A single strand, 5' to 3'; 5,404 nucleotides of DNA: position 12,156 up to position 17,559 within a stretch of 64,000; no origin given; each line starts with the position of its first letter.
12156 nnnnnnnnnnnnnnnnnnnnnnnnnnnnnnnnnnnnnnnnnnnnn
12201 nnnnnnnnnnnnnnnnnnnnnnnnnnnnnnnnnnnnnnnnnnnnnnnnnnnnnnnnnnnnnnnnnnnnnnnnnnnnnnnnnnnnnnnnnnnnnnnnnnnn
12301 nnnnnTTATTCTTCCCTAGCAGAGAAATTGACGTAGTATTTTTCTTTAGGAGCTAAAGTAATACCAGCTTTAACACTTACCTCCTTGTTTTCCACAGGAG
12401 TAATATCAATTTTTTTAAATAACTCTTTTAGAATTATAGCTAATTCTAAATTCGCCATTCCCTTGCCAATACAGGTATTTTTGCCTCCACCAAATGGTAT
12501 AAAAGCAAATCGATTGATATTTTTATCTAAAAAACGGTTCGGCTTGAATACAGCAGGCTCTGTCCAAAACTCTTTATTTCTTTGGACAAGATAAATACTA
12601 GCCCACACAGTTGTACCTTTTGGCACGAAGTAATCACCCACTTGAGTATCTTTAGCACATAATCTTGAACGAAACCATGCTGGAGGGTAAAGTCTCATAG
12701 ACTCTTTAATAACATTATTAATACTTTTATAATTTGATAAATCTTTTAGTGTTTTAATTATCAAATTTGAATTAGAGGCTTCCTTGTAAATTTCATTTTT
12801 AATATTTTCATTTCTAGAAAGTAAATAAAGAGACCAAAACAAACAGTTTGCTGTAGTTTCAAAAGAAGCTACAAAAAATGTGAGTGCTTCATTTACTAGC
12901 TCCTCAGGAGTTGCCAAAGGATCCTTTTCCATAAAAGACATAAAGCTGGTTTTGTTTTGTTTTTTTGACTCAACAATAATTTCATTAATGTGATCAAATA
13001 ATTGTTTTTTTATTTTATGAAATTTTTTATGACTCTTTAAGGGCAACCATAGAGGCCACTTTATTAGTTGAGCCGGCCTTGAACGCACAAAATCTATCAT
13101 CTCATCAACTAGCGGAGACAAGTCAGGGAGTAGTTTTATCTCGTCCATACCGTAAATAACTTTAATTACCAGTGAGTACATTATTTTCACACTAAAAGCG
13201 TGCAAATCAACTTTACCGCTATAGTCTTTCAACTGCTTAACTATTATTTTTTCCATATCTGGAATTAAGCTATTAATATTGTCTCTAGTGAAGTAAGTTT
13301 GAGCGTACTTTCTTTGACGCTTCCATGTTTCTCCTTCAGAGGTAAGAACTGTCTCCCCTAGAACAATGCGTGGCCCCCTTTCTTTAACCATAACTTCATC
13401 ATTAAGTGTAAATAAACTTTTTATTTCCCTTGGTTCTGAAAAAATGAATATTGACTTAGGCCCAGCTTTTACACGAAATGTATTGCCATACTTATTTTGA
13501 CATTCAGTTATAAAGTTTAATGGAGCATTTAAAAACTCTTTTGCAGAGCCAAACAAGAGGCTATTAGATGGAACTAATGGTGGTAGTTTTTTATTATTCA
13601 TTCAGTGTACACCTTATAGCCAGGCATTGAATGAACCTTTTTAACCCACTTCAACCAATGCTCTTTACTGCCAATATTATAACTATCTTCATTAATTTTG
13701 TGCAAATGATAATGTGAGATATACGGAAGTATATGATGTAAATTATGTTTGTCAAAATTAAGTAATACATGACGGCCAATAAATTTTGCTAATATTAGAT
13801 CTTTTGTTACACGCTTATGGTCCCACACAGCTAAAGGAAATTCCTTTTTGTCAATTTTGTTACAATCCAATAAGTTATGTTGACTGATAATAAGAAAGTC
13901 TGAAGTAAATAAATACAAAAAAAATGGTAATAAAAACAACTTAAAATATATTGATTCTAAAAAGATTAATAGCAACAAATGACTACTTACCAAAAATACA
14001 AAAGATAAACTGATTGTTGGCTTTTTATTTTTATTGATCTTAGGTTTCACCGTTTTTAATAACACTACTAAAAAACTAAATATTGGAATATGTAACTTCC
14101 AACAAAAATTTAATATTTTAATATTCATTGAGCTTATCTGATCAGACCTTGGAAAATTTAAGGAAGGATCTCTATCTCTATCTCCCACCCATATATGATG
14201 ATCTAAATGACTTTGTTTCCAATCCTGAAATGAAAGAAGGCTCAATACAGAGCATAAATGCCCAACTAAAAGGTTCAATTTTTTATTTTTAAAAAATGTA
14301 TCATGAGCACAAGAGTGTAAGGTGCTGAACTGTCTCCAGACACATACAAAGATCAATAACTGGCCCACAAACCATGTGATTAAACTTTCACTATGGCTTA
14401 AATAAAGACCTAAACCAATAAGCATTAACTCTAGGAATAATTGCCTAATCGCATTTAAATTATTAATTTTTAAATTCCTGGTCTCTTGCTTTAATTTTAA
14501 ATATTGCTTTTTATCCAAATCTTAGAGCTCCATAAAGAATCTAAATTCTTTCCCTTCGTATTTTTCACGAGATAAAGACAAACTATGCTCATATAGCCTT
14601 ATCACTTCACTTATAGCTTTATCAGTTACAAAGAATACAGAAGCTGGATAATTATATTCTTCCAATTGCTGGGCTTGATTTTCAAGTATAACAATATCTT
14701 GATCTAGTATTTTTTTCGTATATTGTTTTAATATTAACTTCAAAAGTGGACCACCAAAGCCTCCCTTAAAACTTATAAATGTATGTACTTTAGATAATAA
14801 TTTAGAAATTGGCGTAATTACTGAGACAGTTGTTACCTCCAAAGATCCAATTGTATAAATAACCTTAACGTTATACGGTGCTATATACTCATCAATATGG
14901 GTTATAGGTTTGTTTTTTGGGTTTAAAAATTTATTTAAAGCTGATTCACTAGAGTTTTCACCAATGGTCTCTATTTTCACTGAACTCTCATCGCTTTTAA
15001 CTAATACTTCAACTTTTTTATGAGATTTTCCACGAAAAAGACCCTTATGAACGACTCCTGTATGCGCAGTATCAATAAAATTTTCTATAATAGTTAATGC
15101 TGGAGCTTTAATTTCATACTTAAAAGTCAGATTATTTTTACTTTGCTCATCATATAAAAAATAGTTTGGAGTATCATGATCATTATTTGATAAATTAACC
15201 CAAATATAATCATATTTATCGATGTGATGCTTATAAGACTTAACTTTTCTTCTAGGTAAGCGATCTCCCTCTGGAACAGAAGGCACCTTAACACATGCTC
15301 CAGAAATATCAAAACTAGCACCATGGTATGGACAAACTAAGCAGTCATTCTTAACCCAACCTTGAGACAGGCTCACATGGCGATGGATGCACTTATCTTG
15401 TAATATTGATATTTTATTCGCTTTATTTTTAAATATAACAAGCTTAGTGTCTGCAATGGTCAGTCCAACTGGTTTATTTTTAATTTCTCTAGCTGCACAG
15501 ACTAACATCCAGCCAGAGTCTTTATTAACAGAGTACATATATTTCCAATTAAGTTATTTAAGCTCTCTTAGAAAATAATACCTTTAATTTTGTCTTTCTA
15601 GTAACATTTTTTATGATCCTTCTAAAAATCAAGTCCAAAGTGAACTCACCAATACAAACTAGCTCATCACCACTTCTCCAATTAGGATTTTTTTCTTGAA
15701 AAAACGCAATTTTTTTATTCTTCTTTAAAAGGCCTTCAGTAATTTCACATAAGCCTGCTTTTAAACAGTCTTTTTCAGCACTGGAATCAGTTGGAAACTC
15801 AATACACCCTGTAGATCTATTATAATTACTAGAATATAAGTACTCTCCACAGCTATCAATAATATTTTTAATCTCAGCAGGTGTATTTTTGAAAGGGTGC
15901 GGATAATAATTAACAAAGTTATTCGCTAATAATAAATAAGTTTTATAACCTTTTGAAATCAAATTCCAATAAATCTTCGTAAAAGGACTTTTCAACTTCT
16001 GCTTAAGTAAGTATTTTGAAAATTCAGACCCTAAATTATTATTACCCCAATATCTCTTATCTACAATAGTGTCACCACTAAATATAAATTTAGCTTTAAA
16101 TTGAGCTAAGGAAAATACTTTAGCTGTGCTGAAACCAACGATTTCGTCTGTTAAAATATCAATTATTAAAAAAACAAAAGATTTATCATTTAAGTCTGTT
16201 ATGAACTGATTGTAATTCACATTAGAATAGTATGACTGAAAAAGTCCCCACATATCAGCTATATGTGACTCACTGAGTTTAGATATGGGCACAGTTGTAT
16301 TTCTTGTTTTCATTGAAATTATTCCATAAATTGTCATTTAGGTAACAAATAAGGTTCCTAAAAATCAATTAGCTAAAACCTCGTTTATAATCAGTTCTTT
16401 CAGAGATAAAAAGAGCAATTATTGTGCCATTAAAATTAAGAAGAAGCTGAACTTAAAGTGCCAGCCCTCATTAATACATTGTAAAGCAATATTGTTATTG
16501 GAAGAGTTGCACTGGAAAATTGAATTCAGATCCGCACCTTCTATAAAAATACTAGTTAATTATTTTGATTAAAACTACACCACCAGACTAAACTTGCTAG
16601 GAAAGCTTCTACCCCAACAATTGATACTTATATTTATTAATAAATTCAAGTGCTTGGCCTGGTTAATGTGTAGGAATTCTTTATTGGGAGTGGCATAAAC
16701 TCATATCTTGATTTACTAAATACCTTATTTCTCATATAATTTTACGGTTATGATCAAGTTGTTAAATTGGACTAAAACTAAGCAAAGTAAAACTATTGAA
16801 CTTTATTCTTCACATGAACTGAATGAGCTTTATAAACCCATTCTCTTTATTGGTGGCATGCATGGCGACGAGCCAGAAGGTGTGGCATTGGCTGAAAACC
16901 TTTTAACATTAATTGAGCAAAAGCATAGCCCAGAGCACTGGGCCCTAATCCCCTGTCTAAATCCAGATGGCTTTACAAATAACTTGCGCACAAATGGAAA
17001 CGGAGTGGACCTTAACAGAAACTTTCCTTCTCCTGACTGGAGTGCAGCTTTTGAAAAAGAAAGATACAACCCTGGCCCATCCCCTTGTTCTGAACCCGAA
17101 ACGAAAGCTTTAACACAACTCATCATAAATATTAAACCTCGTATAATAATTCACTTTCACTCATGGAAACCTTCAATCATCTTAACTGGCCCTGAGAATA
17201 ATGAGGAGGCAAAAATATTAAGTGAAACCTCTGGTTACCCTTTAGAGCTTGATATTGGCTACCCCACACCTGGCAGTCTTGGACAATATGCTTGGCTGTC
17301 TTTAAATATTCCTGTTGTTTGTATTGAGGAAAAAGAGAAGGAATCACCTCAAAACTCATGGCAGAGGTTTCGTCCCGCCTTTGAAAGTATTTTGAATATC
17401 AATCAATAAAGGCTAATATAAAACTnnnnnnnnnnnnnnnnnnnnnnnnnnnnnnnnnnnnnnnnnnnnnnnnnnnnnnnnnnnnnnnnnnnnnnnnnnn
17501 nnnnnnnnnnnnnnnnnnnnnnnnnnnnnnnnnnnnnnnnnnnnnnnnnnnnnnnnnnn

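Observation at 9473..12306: GH3 adenylase directly coupled to a free-standing condensation domain with no carrier protein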

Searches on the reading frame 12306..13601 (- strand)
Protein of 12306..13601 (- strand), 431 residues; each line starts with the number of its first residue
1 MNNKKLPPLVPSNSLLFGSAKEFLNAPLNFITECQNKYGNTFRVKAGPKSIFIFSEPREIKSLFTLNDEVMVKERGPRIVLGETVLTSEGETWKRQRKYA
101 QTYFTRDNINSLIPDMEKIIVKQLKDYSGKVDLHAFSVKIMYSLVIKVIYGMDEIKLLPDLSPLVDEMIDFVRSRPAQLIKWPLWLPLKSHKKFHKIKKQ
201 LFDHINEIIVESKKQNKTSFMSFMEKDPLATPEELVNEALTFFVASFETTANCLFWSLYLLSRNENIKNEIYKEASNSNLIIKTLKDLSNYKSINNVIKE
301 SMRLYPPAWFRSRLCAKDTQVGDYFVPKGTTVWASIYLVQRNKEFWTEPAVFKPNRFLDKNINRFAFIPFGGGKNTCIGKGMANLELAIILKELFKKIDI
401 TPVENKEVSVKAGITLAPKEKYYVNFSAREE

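Call 5: search_protein_families(library=pfam, proteins=[window:12306-13601:-], max_evalue=0.01)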
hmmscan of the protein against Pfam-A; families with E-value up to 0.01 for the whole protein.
window:12306-13601:- (431 aa): 1 family
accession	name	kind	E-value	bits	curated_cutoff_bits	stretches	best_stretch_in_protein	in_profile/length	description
PF00067.27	p450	-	7.3e-72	243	22.8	1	9-423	2-459/462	Cytochrome P450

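Call 6: search_protein_families(library=ncbifam, proteins=[window:12306-13601:-], max_evalue=0.01)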
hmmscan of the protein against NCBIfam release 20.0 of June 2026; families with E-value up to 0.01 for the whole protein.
window:12306-13601:- (431 aa): 10 families
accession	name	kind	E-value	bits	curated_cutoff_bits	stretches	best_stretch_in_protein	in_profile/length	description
NF051859.1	AlbFlvMonOxTrpSyn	equivalog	8.7e-45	153.1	700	1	3-420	17-449/457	bifunctional albaflavenone monooxygenase/terpene synthase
NF050147.1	aminopyruv_ApyO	equivalog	1.3e-39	136.1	525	1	84-427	79-422/444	RiPP biosynthesis cytochrome P450 ApyO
NF045812.1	PentlenOxigase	equivalog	3.5e-35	121.7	800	1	14-412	10-423/444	pentalenene oxygenase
TIGR04538.1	P450_cycloAA_1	subfamily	3.1e-16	59.2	500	1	80-415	63-383/395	cytochrome P450, cyclodipeptide synthase-associated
NF053744.1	FAProxCypCBc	equivalog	2.1e-15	56.2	600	1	291-399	273-385/416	CYP152 family fatty-acid peroxygenase CypC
NF041177.1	Cyp119_Thmprot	equivalog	4.3e-10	38.9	680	1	255-407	204-349/368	cytochrome P450 Cyp119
NF041802.1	P450_SolI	exception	1.1e-08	33.9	850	1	288-399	290-396/424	solanimycin biosynthesis cytochrome P450 SolI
TIGR04515.1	P450_rel_GT_act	subfamily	9.3e-05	21.9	343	1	293-357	259-323/386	P450-derived glycosyltransferase activator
NF045816.1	PentlenlactSyn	equivalog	0.00014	20.7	700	1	312-398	285-366/396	pentalenolactone synthase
TIGR04458.1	CYP450_TxtE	equivalog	0.00018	20.3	500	1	275-398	260-375/403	4-nitrotryptophan synthase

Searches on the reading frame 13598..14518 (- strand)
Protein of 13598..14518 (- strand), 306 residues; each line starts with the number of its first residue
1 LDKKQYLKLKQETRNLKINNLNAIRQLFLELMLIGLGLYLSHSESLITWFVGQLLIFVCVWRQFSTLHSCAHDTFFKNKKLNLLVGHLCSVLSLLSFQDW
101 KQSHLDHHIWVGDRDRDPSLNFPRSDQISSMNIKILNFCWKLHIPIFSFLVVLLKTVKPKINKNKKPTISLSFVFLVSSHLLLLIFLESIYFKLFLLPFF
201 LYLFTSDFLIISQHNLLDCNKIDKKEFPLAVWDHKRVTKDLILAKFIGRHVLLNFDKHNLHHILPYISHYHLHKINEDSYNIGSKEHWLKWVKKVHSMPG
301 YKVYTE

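Call 5: search_protein_families(library=pfam, proteins=[window:13598-14518:-], max_evalue=0.01)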
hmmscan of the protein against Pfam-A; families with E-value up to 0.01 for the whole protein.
window:13598-14518:- (306 aa): 1 family
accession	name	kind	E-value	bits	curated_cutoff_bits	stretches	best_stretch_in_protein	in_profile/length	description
PF00487.30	FA_desaturase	-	3.5e-22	79.8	29.7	1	48-277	5-236/253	Fatty acid desaturase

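Call 6: search_protein_families(library=ncbifam, proteins=[window:13598-14518:-], max_evalue=0.01)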
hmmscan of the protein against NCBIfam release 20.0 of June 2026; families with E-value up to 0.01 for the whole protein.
window:13598-14518:- (306 aa): 3 families
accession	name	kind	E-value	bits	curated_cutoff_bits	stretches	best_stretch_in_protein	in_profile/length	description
NF041365.1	GntB_guanitoxin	equivalog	1.7e-12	47.3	380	1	13-277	13-276/308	guanitoxin biosynthesis L-arginine gamma (S) hydroxylase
NF052548.1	FAdesatDesABac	equivalog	2.1e-10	40.2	500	1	6-278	7-291/328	Delta(5) desaturase DesA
NF045688.1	BCarotHydoxCrtR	equivalog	1e-05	24.8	475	1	44-119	39-121/297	beta-carotene hydroxylase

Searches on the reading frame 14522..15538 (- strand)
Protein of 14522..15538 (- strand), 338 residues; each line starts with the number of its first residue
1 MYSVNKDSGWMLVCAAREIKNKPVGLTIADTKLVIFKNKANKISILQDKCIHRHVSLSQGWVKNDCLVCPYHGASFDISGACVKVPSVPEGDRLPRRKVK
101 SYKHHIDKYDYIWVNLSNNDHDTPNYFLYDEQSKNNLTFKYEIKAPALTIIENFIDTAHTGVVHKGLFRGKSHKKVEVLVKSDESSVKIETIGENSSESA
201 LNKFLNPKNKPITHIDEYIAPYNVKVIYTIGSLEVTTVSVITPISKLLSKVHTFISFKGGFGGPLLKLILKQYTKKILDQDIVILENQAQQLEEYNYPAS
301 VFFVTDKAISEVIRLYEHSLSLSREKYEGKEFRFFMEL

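Call 5: search_protein_families(library=pfam, proteins=[window:14522-15538:-], max_evalue=0.01)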
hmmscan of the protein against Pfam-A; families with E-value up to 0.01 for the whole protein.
window:14522-15538:- (338 aa): 2 families
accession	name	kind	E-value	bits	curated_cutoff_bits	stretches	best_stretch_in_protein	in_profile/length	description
PF00355.32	Rieske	-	2.7e-22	78.9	20.3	1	10-102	2-87/88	Rieske [2Fe-2S] domain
PF19112.6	VanA_C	-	3.4e-12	47.4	23.5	1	143-312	1-183/193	Vanillate O-demethylase oxygenase C-terminal domain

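Call 6: search_protein_families(library=ncbifam, proteins=[window:14522-15538:-], max_evalue=0.01)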
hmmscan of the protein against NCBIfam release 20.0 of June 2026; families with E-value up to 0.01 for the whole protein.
window:14522-15538:- (338 aa): 10 families
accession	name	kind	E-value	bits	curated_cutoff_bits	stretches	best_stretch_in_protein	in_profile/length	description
NF052579.1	BetMthstMoxSdmAMthl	equivalog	6.2e-17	61.6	600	1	10-215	18-227/351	4beta-methylsterol monooxygenase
NF041683.1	ant_diox_AndAb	equivalog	1.9e-11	44.1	150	1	10-89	2-82/100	anthranilate 1,2-dioxygenase ferredoxin subunit AndAb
NF007422.0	PRK09965.1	equivalog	3.2e-09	36.8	113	1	12-108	5-93/106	bifunctional 3-phenylpropionate/cinnamic acid dioxygenase ferredoxin subunit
NF042948.2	3PPDioc_HcaC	equivalog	7.1e-07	29.5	150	1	12-82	5-77/105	3-phenylpropionate/cinnamic acid dioxygenase ferredoxin subunit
TIGR02378.1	nirD_assim_sml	equivalog_domain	1.6e-06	28.2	74.65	1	10-86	2-85/105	nitrite reductase small subunit NirD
TIGR02377.1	MocE_fam_FeS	subfamily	8.3e-06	25.7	136.15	1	10-87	2-81/101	MocE family 2Fe-2S type ferredoxin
NF058607.1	GlBtMonoOxGbcA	equivalog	1.8e-05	23.3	670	1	9-122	55-171/420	glycine betaine monooxygenase oxygenase subunit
TIGR03229.1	benzo_1_2_benA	equivalog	8.9e-05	21.5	780.95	1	26-87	57-119/433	benzoate 1,2-dioxygenase large subunit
NF042946.1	3PPDioc_HcaE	equivalog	0.00016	20.8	830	1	29-91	60-123/450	3-phenylpropionate/cinnamic acid dioxygenase subunit alpha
NF041174.1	SDX_Thmprot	equivalog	0.0023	18.1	170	1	20-102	13-96/109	sulredoxin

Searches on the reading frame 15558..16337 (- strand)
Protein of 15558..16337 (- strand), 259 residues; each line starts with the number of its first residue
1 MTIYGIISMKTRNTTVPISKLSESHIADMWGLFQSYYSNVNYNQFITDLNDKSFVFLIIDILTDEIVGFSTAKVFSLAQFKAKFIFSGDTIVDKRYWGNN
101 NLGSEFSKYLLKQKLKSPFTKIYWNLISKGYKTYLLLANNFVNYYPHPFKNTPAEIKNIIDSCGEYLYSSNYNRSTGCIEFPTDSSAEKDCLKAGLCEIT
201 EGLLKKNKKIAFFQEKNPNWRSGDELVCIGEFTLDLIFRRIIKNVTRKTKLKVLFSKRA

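Call 5: search_protein_families(library=pfam, proteins=[window:15558-16337:-], max_evalue=0.01)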
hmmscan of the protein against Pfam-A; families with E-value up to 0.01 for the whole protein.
window:15558-16337:- (259 aa): 0 families

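Call 6: search_protein_families(library=ncbifam, proteins=[window:15558-16337:-], max_evalue=0.01)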
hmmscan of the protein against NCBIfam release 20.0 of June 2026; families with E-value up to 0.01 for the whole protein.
window:15558-16337:- (259 aa): 0 families

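Call 32: find_homologous_proteins(query=window:15558-16337:-)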
Query window:15558-16337:- (259 aa): 2004 proteins with E <= 0.001 among 2548 candidates; the best 120 are listed.
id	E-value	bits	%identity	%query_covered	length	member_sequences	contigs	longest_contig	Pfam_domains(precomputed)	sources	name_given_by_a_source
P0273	1.4e-170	583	100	100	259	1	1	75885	-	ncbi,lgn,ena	-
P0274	5.1e-113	395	70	97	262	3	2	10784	-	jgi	-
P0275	6.3e-102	358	60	96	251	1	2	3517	-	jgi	-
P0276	1.1e-84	302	56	90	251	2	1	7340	-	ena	-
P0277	4.3e-65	238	48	96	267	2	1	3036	-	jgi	-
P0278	1.2e-64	236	49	94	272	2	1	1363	-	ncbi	-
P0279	1.2e-61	226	46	93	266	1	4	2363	-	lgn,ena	-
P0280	3.5e-61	225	47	92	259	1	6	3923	-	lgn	-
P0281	7.2e-61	224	47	89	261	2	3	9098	-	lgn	-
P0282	1.7e-60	223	46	90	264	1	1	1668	-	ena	-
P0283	1.7e-60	223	44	91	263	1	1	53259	-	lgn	-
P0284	2.2e-60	222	43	94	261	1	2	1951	-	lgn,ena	-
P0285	2.7e-60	222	47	88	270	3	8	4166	-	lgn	-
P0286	6.5e-60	221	47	98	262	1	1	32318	-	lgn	-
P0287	7.1e-60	221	44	94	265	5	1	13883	-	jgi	jgi:hypothetical protein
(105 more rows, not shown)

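Call 40: predict_structure(alignment_id=A3)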
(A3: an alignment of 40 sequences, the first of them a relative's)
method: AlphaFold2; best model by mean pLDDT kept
length: 259 residues; sequences in the alignment: 40
mean_pLDDT: 91.1   pTM: 0.85
mean pLDDT of the five models: 91.1, 91.0, 90.2, 88.8, 88.2
residues with pLDDT >= 90: 197; 70-90: 42; 50-70: 14; < 50: 6
segments of 3 or more residues with pLDDT < 50: 1-4
pLDDT, mean of each block of 10 residues (from residue 1): 61 97 98 95 96 97 96 97 95 87 90 95 94 92 96 98 96 97 76 91 97 97 95 90 85 57
secondary structure, 60 per line:
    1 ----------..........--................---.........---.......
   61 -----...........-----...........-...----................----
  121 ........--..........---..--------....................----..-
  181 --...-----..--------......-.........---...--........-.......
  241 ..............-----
elements in order: E11-17 H23-36 H42-50 E54-60 E66-76 E82-92 H101-116 E121-128 H131-140 H154-171 H201-206 H208-216 E225-232 H234-254

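Call 79: search_protein_families(library=pfam, alignment_id=A3, max_evalue=5)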
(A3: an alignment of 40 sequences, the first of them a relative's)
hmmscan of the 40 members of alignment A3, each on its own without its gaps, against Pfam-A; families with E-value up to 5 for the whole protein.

A. member 1, P0273 (259 aa): 0 families

B. families by the number of members that match (of 40 scanned): 19 families
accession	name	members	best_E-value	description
PF13527.13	Acetyltransf_9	4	0.0077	Acetyltransferase (GNAT) domain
PF04677.20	CwfJ_C_1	1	0.0014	Protein similar to CwfJ C-terminus 1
PF13420.13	Acetyltransf_4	1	0.0079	Acetyltransferase (GNAT) domain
PF12681.13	Glyoxalase_2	1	0.0095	Glyoxalase-like domain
PF06852.18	DUF1248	1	0.017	Protein of unknown function (DUF1248)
PF22059.2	GumK_N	1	0.033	Glucuronosyltransferase GumK, N-terminal domain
PF17815.7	PDZ_3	1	0.054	PDZ domain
PF10740.15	DUF2529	1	0.06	Domain of unknown function (DUF2529)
PF13342.12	Toprim_Crpt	1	0.062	C-terminal repeat of topoisomerase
PF07534.22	TLD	1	0.068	TLDc domain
PF24265.1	DUF7466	1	0.081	Family of unknown function (DUF7466)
PF24637.1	RRM_DEAH11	1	0.1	DEAH11 RRM domain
PF13610.12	DDE_Tnp_IS240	1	0.12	DDE domain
PF05823.17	Gp-FAR-1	1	0.14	Nematode fatty acid retinoid binding protein (Gp-FAR-1)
PF23830.1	DUF7200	1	0.18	Domain of unknown function (DUF7200)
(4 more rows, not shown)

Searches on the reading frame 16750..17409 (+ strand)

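Call 5: search_protein_families(library=pfam, proteins=[window:16750-17409:+], max_evalue=0.01)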
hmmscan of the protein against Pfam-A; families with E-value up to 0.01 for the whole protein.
window:16750-17409:+ (219 aa): 4 families
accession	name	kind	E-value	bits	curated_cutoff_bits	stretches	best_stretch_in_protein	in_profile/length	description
PF00246.29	Peptidase_M14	-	4.3e-14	53.3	21.6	1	23-143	41-188/286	Zinc carboxypeptidase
PF24827.1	AstE_AspA_cat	-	1.4e-10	41.5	25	1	31-98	5-70/192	Succinylglutamate desuccinylase/Aspartoacylase catalytic domain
PF10994.13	DUF2817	-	1e-06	29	23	1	31-100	54-124/341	Protein of unknown function (DUF2817)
PF09892.16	DUF2119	-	0.003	17.4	30.5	0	32-73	7-45/188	Uncharacterized protein conserved in archaea (DUF2119)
